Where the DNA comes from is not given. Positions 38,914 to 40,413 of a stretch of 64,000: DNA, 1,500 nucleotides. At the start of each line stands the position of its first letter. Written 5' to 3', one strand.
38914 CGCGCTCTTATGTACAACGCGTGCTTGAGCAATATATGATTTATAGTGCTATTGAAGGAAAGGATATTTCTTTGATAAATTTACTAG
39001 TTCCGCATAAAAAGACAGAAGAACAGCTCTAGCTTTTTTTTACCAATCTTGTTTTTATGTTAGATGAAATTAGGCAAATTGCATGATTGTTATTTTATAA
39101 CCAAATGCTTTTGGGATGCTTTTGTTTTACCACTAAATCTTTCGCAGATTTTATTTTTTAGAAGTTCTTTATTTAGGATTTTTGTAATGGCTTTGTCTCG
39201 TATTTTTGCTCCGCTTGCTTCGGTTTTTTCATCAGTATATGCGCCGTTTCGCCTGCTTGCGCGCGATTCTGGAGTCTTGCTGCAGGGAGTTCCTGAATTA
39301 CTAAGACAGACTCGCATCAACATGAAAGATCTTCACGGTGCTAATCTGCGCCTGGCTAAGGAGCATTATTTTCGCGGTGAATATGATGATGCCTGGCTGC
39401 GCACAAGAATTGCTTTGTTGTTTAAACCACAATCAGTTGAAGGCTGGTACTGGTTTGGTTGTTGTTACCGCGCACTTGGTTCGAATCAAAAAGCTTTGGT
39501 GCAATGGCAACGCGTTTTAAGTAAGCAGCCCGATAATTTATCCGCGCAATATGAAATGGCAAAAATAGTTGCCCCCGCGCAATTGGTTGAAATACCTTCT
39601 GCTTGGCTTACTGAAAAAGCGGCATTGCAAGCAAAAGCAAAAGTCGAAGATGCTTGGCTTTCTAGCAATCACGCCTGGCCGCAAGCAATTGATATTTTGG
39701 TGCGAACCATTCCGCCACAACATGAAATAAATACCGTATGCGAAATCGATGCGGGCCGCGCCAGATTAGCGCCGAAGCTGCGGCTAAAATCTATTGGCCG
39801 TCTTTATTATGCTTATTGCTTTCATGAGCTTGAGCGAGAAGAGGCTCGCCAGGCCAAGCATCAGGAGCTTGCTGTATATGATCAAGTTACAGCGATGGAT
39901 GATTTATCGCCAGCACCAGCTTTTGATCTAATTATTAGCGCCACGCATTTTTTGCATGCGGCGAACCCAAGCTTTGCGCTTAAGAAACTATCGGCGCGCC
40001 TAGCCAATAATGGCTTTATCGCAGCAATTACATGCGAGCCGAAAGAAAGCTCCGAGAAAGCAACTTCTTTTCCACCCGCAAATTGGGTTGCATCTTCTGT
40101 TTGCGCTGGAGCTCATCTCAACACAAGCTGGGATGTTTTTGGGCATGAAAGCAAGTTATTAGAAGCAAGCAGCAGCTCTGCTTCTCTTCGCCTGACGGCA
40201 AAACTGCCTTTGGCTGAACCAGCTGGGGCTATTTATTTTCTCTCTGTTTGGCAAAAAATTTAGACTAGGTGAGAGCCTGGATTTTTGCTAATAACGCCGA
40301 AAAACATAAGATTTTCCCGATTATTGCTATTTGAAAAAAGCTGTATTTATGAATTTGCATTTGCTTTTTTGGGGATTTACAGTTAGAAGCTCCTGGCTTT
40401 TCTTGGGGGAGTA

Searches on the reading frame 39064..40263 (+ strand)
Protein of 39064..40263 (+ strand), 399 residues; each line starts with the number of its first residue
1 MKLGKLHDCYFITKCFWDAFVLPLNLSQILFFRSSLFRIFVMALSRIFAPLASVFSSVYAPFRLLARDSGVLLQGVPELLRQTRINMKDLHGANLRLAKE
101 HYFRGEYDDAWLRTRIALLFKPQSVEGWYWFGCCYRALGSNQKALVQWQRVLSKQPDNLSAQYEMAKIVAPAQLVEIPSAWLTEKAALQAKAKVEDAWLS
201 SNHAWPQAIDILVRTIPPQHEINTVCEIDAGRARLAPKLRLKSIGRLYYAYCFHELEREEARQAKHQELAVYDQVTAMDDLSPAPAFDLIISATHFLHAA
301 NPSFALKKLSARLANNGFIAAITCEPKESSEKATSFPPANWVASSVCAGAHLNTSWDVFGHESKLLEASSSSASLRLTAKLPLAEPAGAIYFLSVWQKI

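Call 18: find_encoding_contigs(protein=window:39064-40263:+, flank=10000, max_places=1)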
Protein window:39064-40263:+ (399 aa): 1 contig read that carries it; 1 place shown.
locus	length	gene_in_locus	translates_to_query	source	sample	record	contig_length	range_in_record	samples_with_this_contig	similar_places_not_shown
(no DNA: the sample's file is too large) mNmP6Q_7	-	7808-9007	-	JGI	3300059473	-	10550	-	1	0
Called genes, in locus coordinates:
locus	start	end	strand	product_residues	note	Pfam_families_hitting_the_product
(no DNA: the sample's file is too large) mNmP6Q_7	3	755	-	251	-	?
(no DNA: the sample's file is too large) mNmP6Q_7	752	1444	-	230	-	PF00005:ABC_tran, PF13304:AAA_21 (faint)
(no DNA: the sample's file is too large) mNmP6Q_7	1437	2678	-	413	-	PF12704:MacB_PCD, PF02687:FtsX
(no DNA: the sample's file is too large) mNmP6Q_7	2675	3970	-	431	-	PF00587:tRNA-synt_2b, PF03129:HGTP_anticodon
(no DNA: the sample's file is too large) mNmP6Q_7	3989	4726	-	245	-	PF00106:adh_short, PF08659:KR, PF13460:NAD_binding_10 (weak), PF13561:adh_short_C2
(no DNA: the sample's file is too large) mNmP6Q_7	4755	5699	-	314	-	PF00698:Acyl_transf_1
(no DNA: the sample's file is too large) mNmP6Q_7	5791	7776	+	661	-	PF01464:SLT, PF27553:SLT_superhelical (weak)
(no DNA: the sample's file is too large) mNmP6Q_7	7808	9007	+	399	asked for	-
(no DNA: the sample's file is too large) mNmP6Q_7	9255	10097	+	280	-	PF04333:MlaA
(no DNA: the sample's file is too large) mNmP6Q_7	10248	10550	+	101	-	?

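Call 72: search_protein_families(library=pfam, proteins=[window:39064-40263:+], max_evalue=0.0001)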
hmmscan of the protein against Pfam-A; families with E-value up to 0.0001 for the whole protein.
window:39064-40263:+ (399 aa): 1 family
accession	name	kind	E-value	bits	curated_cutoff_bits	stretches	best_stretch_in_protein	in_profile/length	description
PF07719.23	TPR_2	-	5.8e-05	23.4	27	0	126-158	2-34/34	Tetratricopeptide repeat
